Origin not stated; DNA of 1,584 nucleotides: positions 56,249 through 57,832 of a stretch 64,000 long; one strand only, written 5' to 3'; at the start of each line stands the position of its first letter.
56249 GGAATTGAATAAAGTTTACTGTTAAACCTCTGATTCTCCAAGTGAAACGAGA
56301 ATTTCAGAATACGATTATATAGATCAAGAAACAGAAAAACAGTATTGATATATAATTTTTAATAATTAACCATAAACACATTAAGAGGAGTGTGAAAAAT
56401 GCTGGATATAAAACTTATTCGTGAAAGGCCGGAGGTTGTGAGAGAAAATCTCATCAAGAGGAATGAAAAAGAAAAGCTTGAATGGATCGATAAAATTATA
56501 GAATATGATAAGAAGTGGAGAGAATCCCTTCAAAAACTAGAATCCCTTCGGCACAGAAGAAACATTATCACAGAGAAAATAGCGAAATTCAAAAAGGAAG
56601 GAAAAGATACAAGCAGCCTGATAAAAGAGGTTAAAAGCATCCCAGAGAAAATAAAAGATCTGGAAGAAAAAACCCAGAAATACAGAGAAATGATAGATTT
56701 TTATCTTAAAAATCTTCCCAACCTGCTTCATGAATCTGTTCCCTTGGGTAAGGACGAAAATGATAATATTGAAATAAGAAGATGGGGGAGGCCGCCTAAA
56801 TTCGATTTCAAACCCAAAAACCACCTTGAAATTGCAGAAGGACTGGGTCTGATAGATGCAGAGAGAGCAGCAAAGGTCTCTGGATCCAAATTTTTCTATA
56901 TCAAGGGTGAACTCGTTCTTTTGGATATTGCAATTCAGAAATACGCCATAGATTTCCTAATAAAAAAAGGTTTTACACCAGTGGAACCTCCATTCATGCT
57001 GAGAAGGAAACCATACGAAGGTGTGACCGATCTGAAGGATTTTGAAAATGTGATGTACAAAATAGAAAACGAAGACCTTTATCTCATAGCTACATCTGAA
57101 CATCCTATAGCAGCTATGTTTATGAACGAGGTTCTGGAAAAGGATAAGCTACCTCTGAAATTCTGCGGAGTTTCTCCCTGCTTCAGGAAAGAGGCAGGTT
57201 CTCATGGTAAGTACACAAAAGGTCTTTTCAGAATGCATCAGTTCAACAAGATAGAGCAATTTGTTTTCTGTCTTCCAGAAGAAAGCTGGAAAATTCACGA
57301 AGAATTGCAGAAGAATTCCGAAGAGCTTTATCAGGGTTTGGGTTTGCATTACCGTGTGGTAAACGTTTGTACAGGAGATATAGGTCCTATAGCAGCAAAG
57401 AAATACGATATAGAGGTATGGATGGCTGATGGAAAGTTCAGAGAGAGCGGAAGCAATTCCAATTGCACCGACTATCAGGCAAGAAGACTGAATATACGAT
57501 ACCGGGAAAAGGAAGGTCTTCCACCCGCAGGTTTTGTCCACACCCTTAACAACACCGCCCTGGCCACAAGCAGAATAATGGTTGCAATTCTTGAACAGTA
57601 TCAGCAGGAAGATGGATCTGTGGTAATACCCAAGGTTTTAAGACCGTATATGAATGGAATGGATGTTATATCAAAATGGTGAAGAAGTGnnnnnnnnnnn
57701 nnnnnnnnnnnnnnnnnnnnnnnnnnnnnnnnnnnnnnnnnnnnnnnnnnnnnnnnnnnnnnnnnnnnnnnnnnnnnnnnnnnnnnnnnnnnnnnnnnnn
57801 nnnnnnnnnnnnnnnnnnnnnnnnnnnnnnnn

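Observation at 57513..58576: HepT/MNT toxin-antitoxin cassette flanked by a perfect 164-bp direct duplication of the serS 3' end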

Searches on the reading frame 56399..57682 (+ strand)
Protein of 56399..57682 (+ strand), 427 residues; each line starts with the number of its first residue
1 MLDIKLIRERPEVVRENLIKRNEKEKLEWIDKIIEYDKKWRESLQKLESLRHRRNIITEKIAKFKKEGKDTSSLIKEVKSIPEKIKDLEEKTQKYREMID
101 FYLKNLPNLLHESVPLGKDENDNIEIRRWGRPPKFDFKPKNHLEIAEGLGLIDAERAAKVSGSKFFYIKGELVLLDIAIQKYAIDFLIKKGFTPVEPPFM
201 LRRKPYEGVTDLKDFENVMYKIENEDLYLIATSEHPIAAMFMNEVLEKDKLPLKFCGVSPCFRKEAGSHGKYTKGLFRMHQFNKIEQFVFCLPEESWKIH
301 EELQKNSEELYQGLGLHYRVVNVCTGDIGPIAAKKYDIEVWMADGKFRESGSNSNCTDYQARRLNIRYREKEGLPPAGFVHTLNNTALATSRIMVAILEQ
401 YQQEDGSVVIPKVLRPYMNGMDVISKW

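Call 9: search_protein_families(library=ncbifam, proteins=[window:56399-57682:+], max_evalue=0.01)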
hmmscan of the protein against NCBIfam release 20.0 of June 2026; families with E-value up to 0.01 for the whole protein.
window:56399-57682:+ (427 aa): 10 families
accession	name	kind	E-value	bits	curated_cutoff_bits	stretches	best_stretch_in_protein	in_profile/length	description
TIGR00414.1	serS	equivalog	4.3e-158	526.7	301.65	1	1-418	1-418/418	serine--tRNA ligase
TIGR00418.1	thrS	equivalog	1.9e-13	50.2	383.65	1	139-323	170-351/565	threonine--tRNA ligase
NF003068.0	PRK03991.1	equivalog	2.5e-08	32.8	484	1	140-327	197-382/613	threonine--tRNA ligase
NF002120.0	PRK00960.1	equivalog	7.6e-07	28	611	1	231-321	315-403/518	serine--tRNA ligase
NF006625.0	PRK09194.1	equivalog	1.1e-06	27.8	558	1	191-344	65-218/559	proline--tRNA ligase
TIGR00409.1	proS_fam_II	equivalog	1.5e-05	24.1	306.7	1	224-336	101-210/568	proline--tRNA ligase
NF003211.1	PRK04173.1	equivalog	1.8e-05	23.8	312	1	247-362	184-299/454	glycine--tRNA ligase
TIGR00415.1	serS_MJ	equivalog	6.6e-05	21.5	489.55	1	228-320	309-398/518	serine--tRNA ligase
TIGR00408.1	proS_fam_I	equivalog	9.3e-05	21.5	437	1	224-413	97-280/475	proline--tRNA ligase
TIGR00443.1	hisZ_biosyn_reg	equivalog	0.0011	18.2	271.65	0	179-273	14-108/314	ATP phosphoribosyltransferase regulatory subunit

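Call 10: search_protein_families(library=pfam, proteins=[window:56399-57682:+], max_evalue=0.01)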
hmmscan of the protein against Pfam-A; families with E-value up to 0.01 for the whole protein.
window:56399-57682:+ (427 aa): 2 families
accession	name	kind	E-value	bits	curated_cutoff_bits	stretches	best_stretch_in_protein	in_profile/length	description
PF00587.30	tRNA-synt_2b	-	1.6e-43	149.3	29.3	1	222-401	5-179/179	tRNA synthetase class II core domain (G, H, P, S and T)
PF02403.27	Seryl_tRNA_N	-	5e-26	91.5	28.2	1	1-109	1-107/108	Seryl-tRNA synthetase N-terminal domain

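Call 12: find_encoding_contigs(protein=window:56399-57682:+, flank=10000, max_places=10)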
Protein window:56399-57682:+ (427 aa): no gene with exactly this product is on record in the collection.

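Call 18: find_related_loci(query=window:56399-57682:+, collection=genome_contigs, flank=6000)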
Query window:56399-57682:+ (427 aa) in genome_contigs; peptide patterns used: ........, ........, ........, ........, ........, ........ (x = any residue, [..] = any of these).
600 stretches matched a pattern (row limit reached: there are more); 590 encode a relative of the query (tblastn E <= 1e-3); the best 80 are kept; 80 distinct loci.
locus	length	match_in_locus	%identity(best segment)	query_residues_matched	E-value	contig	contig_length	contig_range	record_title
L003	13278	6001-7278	70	1-426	0e+0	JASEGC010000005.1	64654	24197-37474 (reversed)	MAG: Candidatus Aenigmatarchaeota archaeon isolate Yes49-24 NODE_5_length_64654_cov_85.645645, whole genome shotgun sequ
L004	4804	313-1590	70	1-426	0e+0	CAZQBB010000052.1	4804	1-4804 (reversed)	MAG TPA_asm: uncultured archaeon isolate binchicken_co6_14 genome assembly, contig: NODE_24111_length_4804_cov_3.408086,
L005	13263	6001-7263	72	1-421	0e+0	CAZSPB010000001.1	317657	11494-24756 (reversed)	MAG TPA_asm: uncultured archaeon isolate binchicken_co6_169 genome assembly, contig: NODE_3_length_317657_cov_14.718824,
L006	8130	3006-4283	71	1-426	0e+0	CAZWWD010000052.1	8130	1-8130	MAG TPA_asm: uncultured Candidatus Bathyarchaeia archaeon isolate binchicken_co184_346 genome assembly, contig: NODE_182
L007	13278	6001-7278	69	1-426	0e+0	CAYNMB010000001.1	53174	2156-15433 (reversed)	MAG TPA_asm: uncultured Candidatus Bathyarchaeia archaeon isolate binchicken_co184_344 genome assembly, contig: NODE_692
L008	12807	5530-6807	68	1-426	0e+0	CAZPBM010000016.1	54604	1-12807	MAG TPA_asm: uncultured Candidatus Bathyarchaeia archaeon isolate SRP231805_co4_155 genome assembly, contig: k141_216684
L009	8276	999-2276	67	1-426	0e+0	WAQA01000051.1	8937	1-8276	MAG: Candidatus Bathyarchaeota archaeon isolate S146_99_esom k151_25408, whole genome shotgun sequence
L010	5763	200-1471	66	1-424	0e+0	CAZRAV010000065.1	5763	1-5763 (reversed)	MAG TPA_asm: uncultured Candidatus Bathyarchaeia archaeon isolate SRP239594_co1_175 genome assembly, contig: NODE_9841_l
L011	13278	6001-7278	69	1-426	0e+0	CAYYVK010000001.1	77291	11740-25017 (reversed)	MAG TPA_asm: uncultured archaeon isolate SRP104967_co1_67 genome assembly, contig: NODE_73_length_77291_cov_53.481822, w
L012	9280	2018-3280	68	1-421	0e+0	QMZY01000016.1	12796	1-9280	MAG: Candidatus Aenigmatarchaeota archaeon isolate B30_G1 B30_Guay1_scaffold_01646, whole genome shotgun sequence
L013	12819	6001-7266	68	1-422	0e+0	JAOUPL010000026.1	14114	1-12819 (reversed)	MAG: Candidatus Bathyarchaeota archaeon isolate 8_1_Oct_SF_Bin52 8_1_Oct_SF_Bin52_scaffold_2695_c1, whole genome shotgun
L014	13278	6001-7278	67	1-426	0e+0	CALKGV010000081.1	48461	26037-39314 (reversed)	MAG: uncultured archaeon isolate S1_Bin_METABAT__95 genome assembly, contig: c_000002365674, whole genome shotgun sequen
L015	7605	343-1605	68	1-421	0e+0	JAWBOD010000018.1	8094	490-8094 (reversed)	MAG: Candidatus Aenigmatarchaeota archaeon isolate HHBFW-2_201803_bins_170 HHBFW-2_201803_bins_170_scaffold_18, whole ge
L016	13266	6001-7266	68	1-422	0e+0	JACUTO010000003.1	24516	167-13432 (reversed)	MAG: Candidatus Bathyarchaeota archaeon isolate Kmv02 NODE_959_length_24516_cov_36.810269, whole genome shotgun sequence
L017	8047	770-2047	67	1-426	0e+0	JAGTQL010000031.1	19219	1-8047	MAG: Candidatus Bathyarchaeota archaeon isolate QZM_A2_bin_23 QZM_A2_bin_23_scaffold_1610_curated, whole genome shotgun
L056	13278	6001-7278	58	1-425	9e-173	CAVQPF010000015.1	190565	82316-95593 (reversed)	MAG: Candidatus Bathyarchaeota archaeon isolate MFD09779.bin.2.127 genome assembly, contig: contig_80375, whole genome s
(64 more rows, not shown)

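Call 20: find_related_loci(query=window:56399-57682:+, collection=metagenome_contigs, flank=8000)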
Query window:56399-57682:+ (427 aa) in metagenome_contigs; peptide patterns used: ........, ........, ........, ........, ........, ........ (x = any residue, [..] = any of these).
600 stretches matched a pattern (row limit reached: there are more); 579 encode a relative of the query (tblastn E <= 1e-3); the best 80 are kept; 80 distinct loci.
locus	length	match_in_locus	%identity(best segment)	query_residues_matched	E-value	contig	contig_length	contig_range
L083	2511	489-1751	71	1-421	0e+0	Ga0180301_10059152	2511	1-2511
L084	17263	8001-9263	72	1-421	0e+0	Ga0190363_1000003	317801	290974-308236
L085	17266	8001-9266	70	1-422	0e+0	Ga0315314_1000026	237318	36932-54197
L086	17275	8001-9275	70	2-426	0e+0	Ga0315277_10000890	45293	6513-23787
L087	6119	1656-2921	71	1-422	0e+0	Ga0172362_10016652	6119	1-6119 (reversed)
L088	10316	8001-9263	71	1-421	0e+0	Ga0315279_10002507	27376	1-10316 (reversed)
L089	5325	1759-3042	69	1-426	0e+0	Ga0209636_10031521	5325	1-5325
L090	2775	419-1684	69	1-422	0e+0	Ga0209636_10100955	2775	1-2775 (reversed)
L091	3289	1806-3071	69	1-422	0e+0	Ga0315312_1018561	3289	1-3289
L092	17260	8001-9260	70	1-420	0e+0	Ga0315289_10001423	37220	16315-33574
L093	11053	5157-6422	69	1-422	0e+0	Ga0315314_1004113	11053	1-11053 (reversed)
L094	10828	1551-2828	69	1-426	0e+0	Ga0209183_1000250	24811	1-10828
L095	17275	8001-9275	68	1-425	0e+0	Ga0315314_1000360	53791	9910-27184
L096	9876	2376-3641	69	1-422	0e+0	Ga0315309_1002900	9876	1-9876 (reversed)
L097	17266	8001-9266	69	1-422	0e+0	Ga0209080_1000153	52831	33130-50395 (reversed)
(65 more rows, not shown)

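Call 21: find_homologous_proteins(query=window:56399-57682:+, max_evalue=1e-20)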
Query window:56399-57682:+ (427 aa): 8000 proteins with E <= 1e-20 among 8000 candidates; the best 120 are listed.
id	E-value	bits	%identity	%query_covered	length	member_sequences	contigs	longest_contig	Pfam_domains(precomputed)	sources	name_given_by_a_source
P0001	1.5e-287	971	100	100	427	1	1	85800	PF00587.31,PF02403.28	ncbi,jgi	-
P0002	1.1e-219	748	73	100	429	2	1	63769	PF00587.31,PF02403.28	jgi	jgi:seryl-tRNA synthetase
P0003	2.1e-218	744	74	100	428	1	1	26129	PF00587.31,PF02403.28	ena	-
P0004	8.2e-216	735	73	100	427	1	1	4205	PF00587.31,PF02403.28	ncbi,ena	-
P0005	9.8e-215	731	72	100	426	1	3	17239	PF00587.31,PF02403.28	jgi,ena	-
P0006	3.4e-214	730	73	100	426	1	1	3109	PF00587.31,PF02403.28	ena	-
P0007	6.3e-214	729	71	100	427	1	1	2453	PF00587.31,PF02403.28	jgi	-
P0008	1.1e-213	728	72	100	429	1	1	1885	PF00587.31,PF02403.28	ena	-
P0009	1.6e-213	727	71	100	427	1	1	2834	PF00587.31,PF02403.28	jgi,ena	-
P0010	1.5e-212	724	73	99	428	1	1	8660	PF00587.31,PF02403.28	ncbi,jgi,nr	ncbi:MAG: serine--tRNA ligase [Candidatus Aenigmatarchaeota archaeon]|nr:MAG: serine--tRNA ligase [C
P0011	2.9e-212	723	72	100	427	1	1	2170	PF00587.31,PF02403.28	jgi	-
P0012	3.6e-212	723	72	100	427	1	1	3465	PF00587.31,PF02403.28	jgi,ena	-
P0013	4.3e-212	723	72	100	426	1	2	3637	PF00587.31,PF02403.28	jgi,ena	-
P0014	4.5e-212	723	72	100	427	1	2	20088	PF00587.31,PF02403.28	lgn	-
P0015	5.3e-212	722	72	99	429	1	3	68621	PF00587.31,PF02403.28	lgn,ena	-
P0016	7.5e-212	722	73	99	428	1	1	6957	PF00587.31,PF02403.28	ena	-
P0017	8.7e-212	722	73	100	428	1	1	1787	PF00587.31,PF02403.28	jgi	jgi:seryl-tRNA synthetase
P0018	1.1e-211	721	73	100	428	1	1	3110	PF00587.31,PF02403.28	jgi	jgi:seryl-tRNA synthetase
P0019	1.2e-211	721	72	99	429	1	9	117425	PF00587.31,PF02403.28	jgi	-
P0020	1.5e-211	721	73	100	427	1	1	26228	PF00587.31,PF02403.28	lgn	-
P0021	2.4e-211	720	72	100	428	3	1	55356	PF00587.31,PF02403.28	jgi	jgi:seryl-tRNA synthetase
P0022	2.9e-211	720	71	100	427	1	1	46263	PF00587.31,PF02403.28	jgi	jgi:seryl-tRNA synthetase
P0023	4.2e-211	720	72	99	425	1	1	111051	PF00587.31,PF02403.28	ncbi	ncbi:MAG: serine--tRNA ligase [Candidatus Woesearchaeota archaeon]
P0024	4.6e-211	719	73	99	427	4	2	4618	PF00587.31,PF02403.28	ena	-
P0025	7.6e-211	719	72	100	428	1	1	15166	PF00587.31,PF02403.28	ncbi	ncbi:MAG: serine--tRNA ligase [Candidatus Aenigmatarchaeota archaeon]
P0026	1.1e-210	718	72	100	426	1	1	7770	PF00587.31,PF02403.28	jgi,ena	-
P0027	2.3e-210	717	70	100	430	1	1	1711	PF00587.31,PF02403.28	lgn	-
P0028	2.3e-210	717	71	100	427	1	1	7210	PF00587.31,PF02403.28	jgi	-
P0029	4.6e-210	716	71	100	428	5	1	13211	PF00587.31,PF02403.28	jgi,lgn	jgi:seryl-tRNA synthetase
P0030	6.3e-210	716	73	100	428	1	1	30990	PF00587.31,PF02403.28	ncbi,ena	-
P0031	6.4e-210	716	71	100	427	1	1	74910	PF00587.31,PF02403.28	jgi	jgi:seryl-tRNA synthetase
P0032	7.4e-210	715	70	100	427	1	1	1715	PF00587.31,PF02403.28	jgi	-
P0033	9.4e-210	715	72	100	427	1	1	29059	PF00587.31,PF02403.28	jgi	jgi:seryl-tRNA synthetase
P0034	1.1e-209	715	72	100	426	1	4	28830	PF00587.31,PF02403.28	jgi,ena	-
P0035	1.3e-209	715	72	100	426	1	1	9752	PF00587.31,PF02403.28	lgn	-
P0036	1.8e-209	714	71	100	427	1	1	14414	PF00587.31,PF02403.28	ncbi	-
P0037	1.9e-209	714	70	100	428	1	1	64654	PF00587.31,PF02403.28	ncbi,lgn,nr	ncbi:MAG: serine--tRNA ligase [Candidatus Aenigmarchaeota archaeon]|nr:serine--tRNA ligase [Candidat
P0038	2.3e-209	714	71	100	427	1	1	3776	PF00587.31,PF02403.28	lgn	-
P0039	2.9e-209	713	71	100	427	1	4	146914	PF00587.31,PF02403.28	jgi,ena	-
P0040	3.4e-209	713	71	100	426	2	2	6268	PF00587.31,PF02403.28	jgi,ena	-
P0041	4.1e-209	713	71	100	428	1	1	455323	PF00587.31,PF02403.28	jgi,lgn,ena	-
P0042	4.2e-209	713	71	100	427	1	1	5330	PF00587.31,PF02403.28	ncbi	-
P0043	5.3e-209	713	72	100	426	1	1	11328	PF00587.31,PF02403.28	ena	-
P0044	1.4e-208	711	70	100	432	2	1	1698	PF00587.31,PF02403.28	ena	-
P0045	1.5e-208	711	71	100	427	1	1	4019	PF00587.31,PF02403.28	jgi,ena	-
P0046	1.7e-208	711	71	100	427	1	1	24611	PF00587.31,PF02403.28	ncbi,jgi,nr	ncbi:serine--tRNA ligase [Candidatus Bathyarchaeota archaeon]|nr:MAG: serine--tRNA ligase [Candidatu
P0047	2.0e-208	711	70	100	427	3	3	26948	PF00587.31,PF02403.28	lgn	-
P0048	2.4e-208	710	71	100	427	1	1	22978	PF00587.31,PF02403.28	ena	-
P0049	5.1e-208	709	71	99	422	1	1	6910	PF00587.31,PF02403.28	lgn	-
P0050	5.3e-208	709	71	100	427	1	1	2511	PF00587.31,PF02403.28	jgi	-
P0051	6.9e-208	709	73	98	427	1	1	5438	PF00587.31,PF02403.28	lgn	-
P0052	8.1e-208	709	71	100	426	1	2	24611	PF00587.31,PF02403.28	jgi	-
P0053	1.1e-207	708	70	100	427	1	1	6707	PF00587.31,PF02403.28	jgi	-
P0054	1.1e-207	708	70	100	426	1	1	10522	PF00587.31,PF02403.28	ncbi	-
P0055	1.1e-207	708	70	100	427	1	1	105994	PF00587.31,PF02403.28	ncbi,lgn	ncbi:MAG: serine--tRNA ligase [Candidatus Aenigmatarchaeota archaeon]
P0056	1.2e-207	708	71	100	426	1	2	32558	PF00587.31,PF02403.28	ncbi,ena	-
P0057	1.4e-207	708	71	99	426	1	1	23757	PF00587.31,PF02403.28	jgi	jgi:seryl-tRNA synthetase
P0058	1.7e-207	708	71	99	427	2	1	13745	PF00587.31,PF02403.28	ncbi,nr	ncbi:MAG: serine--tRNA ligase [Candidatus Nanoarchaeia archaeon]|nr:serine--tRNA ligase [Candidatus 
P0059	2.5e-207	707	69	100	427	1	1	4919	PF00587.31,PF02403.28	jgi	jgi:seryl-tRNA synthetase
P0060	2.6e-207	707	70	100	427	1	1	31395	PF00587.31,PF02403.28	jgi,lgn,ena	jgi:seryl-tRNA synthetase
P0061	2.8e-207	707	72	99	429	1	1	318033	PF00587.31,PF02403.28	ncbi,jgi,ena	-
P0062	3.0e-207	707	71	99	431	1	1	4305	PF00587.31,PF02403.28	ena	-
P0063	4.0e-207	706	71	100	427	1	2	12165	PF00587.31,PF02403.28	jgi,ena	-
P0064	4.3e-207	706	73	98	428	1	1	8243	PF00587.31,PF02403.28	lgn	-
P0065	5.5e-207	706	70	100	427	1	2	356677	PF00587.31,PF02403.28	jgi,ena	jgi:seryl-tRNA synthetase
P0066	6.4e-207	706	70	100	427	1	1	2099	PF00587.31,PF02403.28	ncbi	-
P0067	7.3e-207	706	69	100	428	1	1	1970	PF00587.31,PF02403.28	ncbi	-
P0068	7.8e-207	705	70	100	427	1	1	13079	PF00587.31,PF02403.28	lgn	-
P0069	9.5e-207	705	70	100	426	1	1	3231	PF00587.31,PF02403.28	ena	-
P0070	1.0e-206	705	72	100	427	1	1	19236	PF00587.31,PF02403.28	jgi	jgi:seryl-tRNA synthetase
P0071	1.0e-206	705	70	100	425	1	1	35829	PF00587.31,PF02403.28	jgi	jgi:seryl-tRNA synthetase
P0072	1.1e-206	705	70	100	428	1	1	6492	PF00587.31,PF02403.28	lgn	-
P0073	1.2e-206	705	70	100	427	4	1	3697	PF00587.31,PF02403.28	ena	-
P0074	1.3e-206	705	69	100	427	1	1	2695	PF00587.31,PF02403.28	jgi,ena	-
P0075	1.5e-206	704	72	100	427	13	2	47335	PF00587.31,PF02403.28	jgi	-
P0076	1.6e-206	704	70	100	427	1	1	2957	PF00587.31,PF02403.28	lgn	-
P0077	2.0e-206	704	70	99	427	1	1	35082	PF00587.31,PF02403.28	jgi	-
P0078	2.1e-206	704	70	100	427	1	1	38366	PF00587.31,PF02403.28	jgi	jgi:seryl-tRNA synthetase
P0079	2.3e-206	704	70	100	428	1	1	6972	PF00587.31,PF02403.28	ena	-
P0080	2.5e-206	704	70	100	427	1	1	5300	PF00587.31,PF02403.28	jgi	jgi:seryl-tRNA synthetase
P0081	2.6e-206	704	69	100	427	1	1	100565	PF00587.31,PF02403.28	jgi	jgi:seryl-tRNA synthetase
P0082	3.0e-206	704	70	100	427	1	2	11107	PF00587.31,PF02403.28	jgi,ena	-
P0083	5.7e-206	703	69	100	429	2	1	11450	PF00587.31,PF02403.28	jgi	jgi:seryl-tRNA synthetase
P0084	6.7e-206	702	70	99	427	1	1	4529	PF00587.31,PF02403.28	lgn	-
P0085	9.3e-206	702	70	99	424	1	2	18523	PF00587.31,PF02403.28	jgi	-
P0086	1.0e-205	702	70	100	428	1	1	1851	PF00587.31,PF02403.28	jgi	jgi:seryl-tRNA synthetase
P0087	1.0e-205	702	71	100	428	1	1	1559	PF00587.31,PF02403.28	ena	-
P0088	1.7e-205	701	71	100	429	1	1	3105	PF00587.31,PF02403.28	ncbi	-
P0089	1.7e-205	701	70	99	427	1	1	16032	PF00587.31,PF02403.28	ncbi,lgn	-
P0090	1.8e-205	701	69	100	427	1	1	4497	PF00587.31,PF02403.28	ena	-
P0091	2.0e-205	701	69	99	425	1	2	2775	PF00587.31,PF02403.28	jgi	-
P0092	2.4e-205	701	71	100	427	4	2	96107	PF00587.31,PF02403.28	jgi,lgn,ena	-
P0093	2.8e-205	700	69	98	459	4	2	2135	PF00587.31,PF02403.28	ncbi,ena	-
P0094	3.2e-205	700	70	99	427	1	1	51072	PF00587.31,PF02403.28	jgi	-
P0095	3.3e-205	700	70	100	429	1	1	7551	PF00587.31,PF02403.28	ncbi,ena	-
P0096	3.4e-205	700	72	99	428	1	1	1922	PF00587.31,PF02403.28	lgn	-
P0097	3.4e-205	700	70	100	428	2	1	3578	PF00587.31,PF02403.28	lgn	-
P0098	4.2e-205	700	70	99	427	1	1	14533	PF00587.31,PF02403.28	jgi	-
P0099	6.3e-205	699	70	100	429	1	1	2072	PF00587.31,PF02403.28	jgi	-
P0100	7.0e-205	699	69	100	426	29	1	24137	PF00587.31,PF02403.28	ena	-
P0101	7.2e-205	699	73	99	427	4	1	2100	PF00587.31,PF02403.28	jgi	jgi:seryl-tRNA synthetase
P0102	7.6e-205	699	69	100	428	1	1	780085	PF00587.31,PF02403.28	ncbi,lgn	-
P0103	8.5e-205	699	70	100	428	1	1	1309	PF00587.31,PF02403.28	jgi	-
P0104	8.6e-205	699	72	98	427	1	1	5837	PF00587.31,PF02403.28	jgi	jgi:seryl-tRNA synthetase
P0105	9.2e-205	699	69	100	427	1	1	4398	PF00587.31,PF02403.28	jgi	-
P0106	1.2e-204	698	70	99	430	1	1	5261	PF00587.31,PF02403.28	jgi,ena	-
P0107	1.6e-204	698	70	99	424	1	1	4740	PF00587.31,PF02403.28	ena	-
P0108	1.6e-204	698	69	100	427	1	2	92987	PF00587.31,PF02403.28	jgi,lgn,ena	-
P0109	1.7e-204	698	71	100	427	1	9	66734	PF00587.31,PF02403.28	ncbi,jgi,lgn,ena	ncbi:MAG: serine--tRNA ligase [Candidatus Aenigmatarchaeota archaeon]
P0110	1.8e-204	698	69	100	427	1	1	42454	PF00587.31,PF02403.28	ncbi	ncbi:MAG: serine--tRNA ligase [Candidatus Aenigmatarchaeota archaeon]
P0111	2.1e-204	697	70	99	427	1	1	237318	PF00587.31,PF02403.28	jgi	-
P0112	2.9e-204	697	69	100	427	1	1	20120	PF00587.31,PF02403.28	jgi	jgi:seryl-tRNA synthetase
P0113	3.3e-204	697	69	100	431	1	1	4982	PF00587.31,PF02403.28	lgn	-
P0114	3.5e-204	697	70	98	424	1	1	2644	PF00587.31,PF02403.28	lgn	-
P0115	3.5e-204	697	71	100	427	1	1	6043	PF00587.31,PF02403.28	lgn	-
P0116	3.7e-204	697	70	100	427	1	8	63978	PF00587.31,PF02403.28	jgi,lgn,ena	jgi:seryl-tRNA synthetase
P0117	4.7e-204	696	70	100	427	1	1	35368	PF00587.31,PF02403.28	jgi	-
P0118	4.8e-204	696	69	100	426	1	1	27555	PF00587.31,PF02403.28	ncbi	-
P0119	5.1e-204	696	71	99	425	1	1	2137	PF00587.31,PF02403.28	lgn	-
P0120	5.6e-204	696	70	100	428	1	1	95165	PF00587.31,PF02403.28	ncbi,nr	ncbi:MAG: serine--tRNA ligase [Candidatus Aenigmarchaeota archaeon]|nr:serine--tRNA ligase [Candidat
